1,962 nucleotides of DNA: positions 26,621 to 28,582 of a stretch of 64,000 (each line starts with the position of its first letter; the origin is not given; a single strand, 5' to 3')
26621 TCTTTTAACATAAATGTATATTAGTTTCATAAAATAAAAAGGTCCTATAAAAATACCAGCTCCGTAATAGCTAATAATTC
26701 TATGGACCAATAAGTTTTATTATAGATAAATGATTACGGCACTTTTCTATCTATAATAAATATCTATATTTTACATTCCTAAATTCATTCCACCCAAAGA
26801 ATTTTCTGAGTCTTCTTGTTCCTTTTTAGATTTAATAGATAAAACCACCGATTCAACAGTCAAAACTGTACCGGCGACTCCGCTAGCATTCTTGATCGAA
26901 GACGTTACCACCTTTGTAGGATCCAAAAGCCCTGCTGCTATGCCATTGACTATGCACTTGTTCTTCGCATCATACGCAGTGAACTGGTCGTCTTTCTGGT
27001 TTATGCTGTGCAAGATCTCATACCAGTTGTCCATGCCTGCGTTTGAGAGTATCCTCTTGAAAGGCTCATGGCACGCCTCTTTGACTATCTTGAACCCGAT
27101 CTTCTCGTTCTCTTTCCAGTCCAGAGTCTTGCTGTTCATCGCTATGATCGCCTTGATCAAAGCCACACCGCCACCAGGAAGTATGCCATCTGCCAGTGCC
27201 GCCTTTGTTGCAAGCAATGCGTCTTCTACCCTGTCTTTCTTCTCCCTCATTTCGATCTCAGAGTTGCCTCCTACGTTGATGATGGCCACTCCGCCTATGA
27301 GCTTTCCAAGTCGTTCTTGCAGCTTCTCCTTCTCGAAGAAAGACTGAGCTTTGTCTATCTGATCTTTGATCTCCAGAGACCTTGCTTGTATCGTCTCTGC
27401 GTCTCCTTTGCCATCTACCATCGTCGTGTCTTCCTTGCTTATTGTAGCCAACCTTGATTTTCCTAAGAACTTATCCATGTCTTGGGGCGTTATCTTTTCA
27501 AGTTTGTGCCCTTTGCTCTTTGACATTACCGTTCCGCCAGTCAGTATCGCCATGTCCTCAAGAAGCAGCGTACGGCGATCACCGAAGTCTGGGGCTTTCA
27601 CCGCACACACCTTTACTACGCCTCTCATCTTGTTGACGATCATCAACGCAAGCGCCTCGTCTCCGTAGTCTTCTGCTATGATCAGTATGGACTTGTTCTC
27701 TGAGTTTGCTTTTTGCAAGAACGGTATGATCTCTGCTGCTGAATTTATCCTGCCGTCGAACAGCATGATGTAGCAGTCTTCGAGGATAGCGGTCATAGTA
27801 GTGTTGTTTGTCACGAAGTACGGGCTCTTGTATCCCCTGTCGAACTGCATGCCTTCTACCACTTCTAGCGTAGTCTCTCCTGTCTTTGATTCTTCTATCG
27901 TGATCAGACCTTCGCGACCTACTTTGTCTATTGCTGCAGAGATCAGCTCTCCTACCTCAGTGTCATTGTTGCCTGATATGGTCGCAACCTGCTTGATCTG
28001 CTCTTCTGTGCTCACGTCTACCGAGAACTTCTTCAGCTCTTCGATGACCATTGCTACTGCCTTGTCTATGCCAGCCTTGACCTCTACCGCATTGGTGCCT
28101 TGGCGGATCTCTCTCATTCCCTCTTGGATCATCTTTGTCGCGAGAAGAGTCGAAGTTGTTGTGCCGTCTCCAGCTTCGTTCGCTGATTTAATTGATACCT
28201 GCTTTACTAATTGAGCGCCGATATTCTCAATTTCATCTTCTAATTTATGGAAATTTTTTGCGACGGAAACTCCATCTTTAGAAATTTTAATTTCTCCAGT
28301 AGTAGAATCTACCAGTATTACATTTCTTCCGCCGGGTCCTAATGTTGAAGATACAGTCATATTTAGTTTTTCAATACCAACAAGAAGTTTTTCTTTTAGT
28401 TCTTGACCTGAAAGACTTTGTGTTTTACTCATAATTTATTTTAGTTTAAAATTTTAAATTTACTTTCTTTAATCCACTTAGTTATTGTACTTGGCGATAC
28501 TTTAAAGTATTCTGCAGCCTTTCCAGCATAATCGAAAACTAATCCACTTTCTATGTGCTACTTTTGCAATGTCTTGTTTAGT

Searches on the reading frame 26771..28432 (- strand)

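Call 9: search_protein_families(library=phrogs, proteins=[window:26771-28432:-], max_evalue=0.00001)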
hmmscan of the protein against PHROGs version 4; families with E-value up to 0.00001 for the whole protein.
window:26771-28432:- (553 aa): 1 family
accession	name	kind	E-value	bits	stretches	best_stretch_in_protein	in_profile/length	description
phrog_5725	-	other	1e-135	454.4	1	2-537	3-538/540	chaperonin groEL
